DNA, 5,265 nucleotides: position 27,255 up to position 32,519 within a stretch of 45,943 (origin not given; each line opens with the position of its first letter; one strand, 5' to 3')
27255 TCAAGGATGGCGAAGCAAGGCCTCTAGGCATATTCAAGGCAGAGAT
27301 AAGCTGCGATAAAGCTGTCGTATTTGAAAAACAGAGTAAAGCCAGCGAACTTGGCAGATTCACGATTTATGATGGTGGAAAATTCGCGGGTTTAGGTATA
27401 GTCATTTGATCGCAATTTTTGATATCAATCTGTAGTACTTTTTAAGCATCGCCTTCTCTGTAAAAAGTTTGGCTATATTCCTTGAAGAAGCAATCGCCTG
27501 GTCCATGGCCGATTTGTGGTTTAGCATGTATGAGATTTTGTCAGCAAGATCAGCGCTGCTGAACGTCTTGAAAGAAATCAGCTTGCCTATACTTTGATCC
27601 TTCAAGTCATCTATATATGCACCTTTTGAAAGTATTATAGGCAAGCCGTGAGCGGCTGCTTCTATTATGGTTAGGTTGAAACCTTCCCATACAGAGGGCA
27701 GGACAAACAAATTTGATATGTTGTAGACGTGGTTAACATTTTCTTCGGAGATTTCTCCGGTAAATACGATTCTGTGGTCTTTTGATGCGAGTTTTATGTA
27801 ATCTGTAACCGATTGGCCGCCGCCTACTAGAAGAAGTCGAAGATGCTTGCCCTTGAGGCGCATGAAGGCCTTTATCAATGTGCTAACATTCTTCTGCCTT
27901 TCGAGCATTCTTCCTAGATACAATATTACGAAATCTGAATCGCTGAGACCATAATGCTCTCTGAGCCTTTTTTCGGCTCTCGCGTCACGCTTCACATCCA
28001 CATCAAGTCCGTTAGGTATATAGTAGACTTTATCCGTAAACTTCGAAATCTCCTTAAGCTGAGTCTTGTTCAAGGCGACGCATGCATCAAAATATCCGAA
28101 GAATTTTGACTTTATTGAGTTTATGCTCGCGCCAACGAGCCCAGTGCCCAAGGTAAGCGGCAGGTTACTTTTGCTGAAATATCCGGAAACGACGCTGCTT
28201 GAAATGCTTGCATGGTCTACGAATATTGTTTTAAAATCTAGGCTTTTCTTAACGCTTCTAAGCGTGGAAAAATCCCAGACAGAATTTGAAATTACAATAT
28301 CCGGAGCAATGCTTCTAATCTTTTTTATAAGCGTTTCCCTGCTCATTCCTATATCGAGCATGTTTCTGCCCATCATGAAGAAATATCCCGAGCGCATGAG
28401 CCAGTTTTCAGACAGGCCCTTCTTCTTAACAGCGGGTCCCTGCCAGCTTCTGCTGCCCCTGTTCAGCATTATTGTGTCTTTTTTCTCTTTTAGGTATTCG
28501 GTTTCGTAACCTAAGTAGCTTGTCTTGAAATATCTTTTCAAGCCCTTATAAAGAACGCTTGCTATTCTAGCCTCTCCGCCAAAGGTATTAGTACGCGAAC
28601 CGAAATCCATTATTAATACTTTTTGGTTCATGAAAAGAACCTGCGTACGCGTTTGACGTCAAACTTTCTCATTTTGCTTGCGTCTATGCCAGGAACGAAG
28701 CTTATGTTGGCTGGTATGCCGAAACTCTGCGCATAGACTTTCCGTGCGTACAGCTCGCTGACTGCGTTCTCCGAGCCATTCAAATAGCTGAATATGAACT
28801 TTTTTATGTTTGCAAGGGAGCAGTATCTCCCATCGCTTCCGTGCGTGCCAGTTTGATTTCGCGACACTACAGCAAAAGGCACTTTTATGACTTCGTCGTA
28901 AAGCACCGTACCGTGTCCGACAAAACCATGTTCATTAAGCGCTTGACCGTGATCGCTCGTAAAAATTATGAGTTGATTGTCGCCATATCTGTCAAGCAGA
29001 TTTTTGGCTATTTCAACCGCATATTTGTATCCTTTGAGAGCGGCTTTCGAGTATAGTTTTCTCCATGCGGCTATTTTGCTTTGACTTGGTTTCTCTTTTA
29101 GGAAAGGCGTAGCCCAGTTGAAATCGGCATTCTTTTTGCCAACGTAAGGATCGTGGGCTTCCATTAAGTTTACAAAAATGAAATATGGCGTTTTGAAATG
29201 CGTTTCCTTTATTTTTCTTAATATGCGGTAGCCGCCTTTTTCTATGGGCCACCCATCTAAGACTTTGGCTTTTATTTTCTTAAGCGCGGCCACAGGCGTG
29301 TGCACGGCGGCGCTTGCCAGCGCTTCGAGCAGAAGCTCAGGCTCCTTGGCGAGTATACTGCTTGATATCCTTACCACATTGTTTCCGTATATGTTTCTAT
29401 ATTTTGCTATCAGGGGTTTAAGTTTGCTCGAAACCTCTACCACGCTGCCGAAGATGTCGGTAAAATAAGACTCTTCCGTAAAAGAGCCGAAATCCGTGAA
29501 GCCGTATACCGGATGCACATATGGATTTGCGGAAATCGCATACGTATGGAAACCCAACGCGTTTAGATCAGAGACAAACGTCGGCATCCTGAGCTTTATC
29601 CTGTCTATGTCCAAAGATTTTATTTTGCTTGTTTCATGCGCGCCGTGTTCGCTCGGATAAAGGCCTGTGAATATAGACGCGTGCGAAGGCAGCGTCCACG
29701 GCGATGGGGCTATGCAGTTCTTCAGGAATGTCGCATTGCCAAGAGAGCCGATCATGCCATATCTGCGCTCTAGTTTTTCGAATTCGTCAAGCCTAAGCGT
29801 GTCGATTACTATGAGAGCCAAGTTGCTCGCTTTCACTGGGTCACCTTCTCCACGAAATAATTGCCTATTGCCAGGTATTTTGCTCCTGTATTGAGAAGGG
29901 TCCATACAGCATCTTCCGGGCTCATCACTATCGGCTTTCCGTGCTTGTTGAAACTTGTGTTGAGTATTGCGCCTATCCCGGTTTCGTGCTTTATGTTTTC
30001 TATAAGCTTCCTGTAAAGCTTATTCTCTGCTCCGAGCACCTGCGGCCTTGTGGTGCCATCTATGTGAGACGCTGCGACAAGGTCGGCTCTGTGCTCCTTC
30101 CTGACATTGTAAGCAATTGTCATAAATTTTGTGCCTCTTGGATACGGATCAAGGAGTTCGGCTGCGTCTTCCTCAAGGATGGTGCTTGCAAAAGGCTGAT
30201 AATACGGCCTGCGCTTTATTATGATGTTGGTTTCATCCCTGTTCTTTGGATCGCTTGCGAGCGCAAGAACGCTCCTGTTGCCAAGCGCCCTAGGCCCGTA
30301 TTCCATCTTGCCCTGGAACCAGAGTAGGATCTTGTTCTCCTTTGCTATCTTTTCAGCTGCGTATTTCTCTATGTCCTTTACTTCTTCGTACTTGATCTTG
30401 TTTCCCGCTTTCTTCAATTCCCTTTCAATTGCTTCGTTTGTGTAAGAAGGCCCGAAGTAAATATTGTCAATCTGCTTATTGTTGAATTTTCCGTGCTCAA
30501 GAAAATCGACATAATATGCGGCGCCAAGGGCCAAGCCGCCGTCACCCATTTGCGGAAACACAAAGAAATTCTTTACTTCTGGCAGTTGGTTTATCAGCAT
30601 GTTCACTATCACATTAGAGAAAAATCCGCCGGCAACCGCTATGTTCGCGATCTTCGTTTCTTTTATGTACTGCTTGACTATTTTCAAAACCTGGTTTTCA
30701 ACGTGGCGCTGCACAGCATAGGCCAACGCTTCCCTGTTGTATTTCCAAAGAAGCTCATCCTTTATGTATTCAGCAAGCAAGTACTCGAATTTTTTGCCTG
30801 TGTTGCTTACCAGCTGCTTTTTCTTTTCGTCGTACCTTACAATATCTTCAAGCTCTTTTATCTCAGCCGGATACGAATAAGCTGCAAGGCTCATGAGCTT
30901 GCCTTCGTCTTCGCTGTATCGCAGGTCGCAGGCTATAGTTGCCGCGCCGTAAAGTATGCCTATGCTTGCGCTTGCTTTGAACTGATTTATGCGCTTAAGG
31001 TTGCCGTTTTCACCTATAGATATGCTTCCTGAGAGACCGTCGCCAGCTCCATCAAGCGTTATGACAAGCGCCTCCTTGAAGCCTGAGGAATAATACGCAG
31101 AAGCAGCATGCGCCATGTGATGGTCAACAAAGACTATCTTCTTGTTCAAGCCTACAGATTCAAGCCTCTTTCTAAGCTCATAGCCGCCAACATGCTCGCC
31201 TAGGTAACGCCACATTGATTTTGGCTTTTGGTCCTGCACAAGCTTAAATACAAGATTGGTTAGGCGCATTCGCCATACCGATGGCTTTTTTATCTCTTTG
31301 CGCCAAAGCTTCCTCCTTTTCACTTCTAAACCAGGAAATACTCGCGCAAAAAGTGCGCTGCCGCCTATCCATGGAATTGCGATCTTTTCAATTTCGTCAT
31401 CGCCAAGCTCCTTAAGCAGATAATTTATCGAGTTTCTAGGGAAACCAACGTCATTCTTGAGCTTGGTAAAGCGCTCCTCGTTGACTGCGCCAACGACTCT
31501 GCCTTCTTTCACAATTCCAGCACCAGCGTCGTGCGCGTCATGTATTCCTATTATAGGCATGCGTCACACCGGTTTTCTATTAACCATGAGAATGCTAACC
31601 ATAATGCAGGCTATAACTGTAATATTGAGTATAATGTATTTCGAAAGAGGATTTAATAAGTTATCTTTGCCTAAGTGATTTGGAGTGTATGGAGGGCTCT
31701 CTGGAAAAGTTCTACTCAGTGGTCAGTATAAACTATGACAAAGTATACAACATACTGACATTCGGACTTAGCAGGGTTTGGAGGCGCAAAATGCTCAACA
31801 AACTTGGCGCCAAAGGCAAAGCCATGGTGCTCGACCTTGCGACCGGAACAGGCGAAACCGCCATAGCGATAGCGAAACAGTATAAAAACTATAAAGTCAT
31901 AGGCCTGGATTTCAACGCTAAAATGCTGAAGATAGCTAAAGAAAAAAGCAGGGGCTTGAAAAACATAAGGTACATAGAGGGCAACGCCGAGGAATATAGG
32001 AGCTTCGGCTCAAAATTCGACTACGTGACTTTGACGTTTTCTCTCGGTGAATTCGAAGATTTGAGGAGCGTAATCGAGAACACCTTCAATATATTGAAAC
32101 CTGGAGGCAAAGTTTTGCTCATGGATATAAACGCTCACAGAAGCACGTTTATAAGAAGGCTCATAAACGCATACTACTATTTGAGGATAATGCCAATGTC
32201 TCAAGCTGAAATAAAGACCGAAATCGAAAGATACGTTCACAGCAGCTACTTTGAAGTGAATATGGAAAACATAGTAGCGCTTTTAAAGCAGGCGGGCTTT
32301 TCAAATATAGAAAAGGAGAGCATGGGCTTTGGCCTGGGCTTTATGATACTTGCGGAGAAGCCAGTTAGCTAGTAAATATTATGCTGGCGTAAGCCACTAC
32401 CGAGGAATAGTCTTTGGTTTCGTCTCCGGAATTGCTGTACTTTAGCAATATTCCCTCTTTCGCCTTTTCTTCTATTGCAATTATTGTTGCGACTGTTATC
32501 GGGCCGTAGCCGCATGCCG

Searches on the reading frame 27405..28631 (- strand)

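Call 8: search_protein_families(library=pfam, proteins=[window:27405-28631:-], max_evalue=0.001)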
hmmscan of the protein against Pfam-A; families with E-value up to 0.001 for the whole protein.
window:27405-28631:- (409 aa): 4 families
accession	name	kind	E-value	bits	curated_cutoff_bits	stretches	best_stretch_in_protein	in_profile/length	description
PF13692.12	Glyco_trans_1_4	-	8.8e-25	88.1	27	1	234-371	2-141/142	Glycosyl transferases group 1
PF00534.26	Glycos_transf_1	-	2.9e-24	86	26.4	1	222-382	4-168/172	Glycosyl transferases group 1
PF20706.3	GT4-conflict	-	1.5e-08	34.5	26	1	205-337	177-313/385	Family 4 Glycosyltransferase in conflict systems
PF13439.12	Glyco_transf_4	-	1.7e-05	25.3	28.5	1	95-212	58-169/170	Glycosyltransferase Family 4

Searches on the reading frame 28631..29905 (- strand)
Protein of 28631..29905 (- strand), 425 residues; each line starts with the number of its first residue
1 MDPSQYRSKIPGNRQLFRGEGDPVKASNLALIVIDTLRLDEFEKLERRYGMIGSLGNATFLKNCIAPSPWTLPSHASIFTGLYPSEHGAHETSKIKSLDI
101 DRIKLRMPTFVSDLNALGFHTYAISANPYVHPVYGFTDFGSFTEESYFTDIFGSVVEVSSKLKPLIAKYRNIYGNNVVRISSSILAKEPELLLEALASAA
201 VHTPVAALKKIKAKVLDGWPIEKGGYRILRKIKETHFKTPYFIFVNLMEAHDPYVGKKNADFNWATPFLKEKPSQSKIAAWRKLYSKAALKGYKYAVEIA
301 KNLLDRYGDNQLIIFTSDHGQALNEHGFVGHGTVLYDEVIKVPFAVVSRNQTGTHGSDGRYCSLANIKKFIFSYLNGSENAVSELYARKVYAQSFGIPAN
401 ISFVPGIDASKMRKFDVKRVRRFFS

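Call 8: search_protein_families(library=pfam, proteins=[window:28631-29905:-], max_evalue=0.001)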
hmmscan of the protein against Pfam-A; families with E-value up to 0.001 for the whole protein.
window:28631-29905:- (425 aa): 2 families
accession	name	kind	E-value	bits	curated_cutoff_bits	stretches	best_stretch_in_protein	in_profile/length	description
PF00884.28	Sulfatase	-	4e-13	49.8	25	2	230-354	155-279/301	Sulfatase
PF01663.27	Phosphodiest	-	3.2e-06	27.4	23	1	30-88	2-61/342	Type I phosphodiesterase / nucleotide pyrophosphatase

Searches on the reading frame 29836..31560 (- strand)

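Call 8: search_protein_families(library=pfam, proteins=[window:29836-31560:-], max_evalue=0.001)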
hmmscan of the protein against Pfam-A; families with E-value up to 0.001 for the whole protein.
window:29836-31560:- (575 aa): 4 families
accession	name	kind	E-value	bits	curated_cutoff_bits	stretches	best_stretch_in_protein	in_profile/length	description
PF16861.10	Carbam_trans_C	-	3.5e-52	176.8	27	1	407-572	5-170/170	Carbamoyltransferase C-terminus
PF02543.21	Carbam_trans_N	-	5.1e-41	141.7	24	1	3-348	2-345/346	Carbamoyltransferase N-terminus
PF22521.2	HypF_C_2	-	6.2e-07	29.9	27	1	237-346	123-240/241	Carbamoyltransferase, Kae1-like Domain, second subdomain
PF00814.31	TsaD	-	1.5e-05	25.3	24.8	1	136-329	78-243/264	tRNA N6-adenosine threonylcarbamoyltransferase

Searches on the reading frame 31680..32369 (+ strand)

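Call 8: search_protein_families(library=pfam, proteins=[window:31680-32369:+], max_evalue=0.001)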
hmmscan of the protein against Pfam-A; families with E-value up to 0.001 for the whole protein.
window:31680-32369:+ (230 aa): 13 families
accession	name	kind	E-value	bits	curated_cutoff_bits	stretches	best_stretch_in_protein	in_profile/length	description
PF01209.24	Ubie_methyltran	-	1.2e-36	126.6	20.1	1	7-219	8-225/233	ubiE/COQ5 methyltransferase family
PF13649.12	Methyltransf_25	-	6.5e-20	72.1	27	1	50-143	1-97/97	Methyltransferase domain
PF13847.12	Methyltransf_31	-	1.1e-18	67.7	27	1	47-155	4-117/145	Methyltransferase domain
PF13489.12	Methyltransf_23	-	6.2e-17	62.2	27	1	40-211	14-163/164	Methyltransferase domain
PF08241.18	Methyltransf_11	-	2.5e-16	60.5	21.2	1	51-146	1-94/95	Methyltransferase domain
PF08242.18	Methyltransf_12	-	1.7e-15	57.9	30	1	51-144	1-97/98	Methyltransferase domain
PF02353.26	CMAS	-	1.8e-07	31.2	27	1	36-196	52-215/273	Mycolic acid cyclopropane synthetase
PF24675.1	NpmA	-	2.3e-07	30.8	60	1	36-120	13-104/214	16S rRNA (adenine(1408)-N(1))-methyltransferase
PF00891.24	Methyltransf_2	-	1.2e-05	25.2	22.3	1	21-150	37-167/210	O-methyltransferase domain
PF02390.23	Methyltransf_4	-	2.3e-05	24.4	24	1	48-105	3-62/173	Putative methyltransferase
PF01795.25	Methyltransf_5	-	4.1e-05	23.6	27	0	35-105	9-80/309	MraW methylase family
PF05175.20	MTS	-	5.9e-05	23.2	23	1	38-118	23-104/170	Methyltransferase small domain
PF02527.21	GidB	-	0.00056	19.7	27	0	46-148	48-147/184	rRNA small subunit methyltransferase G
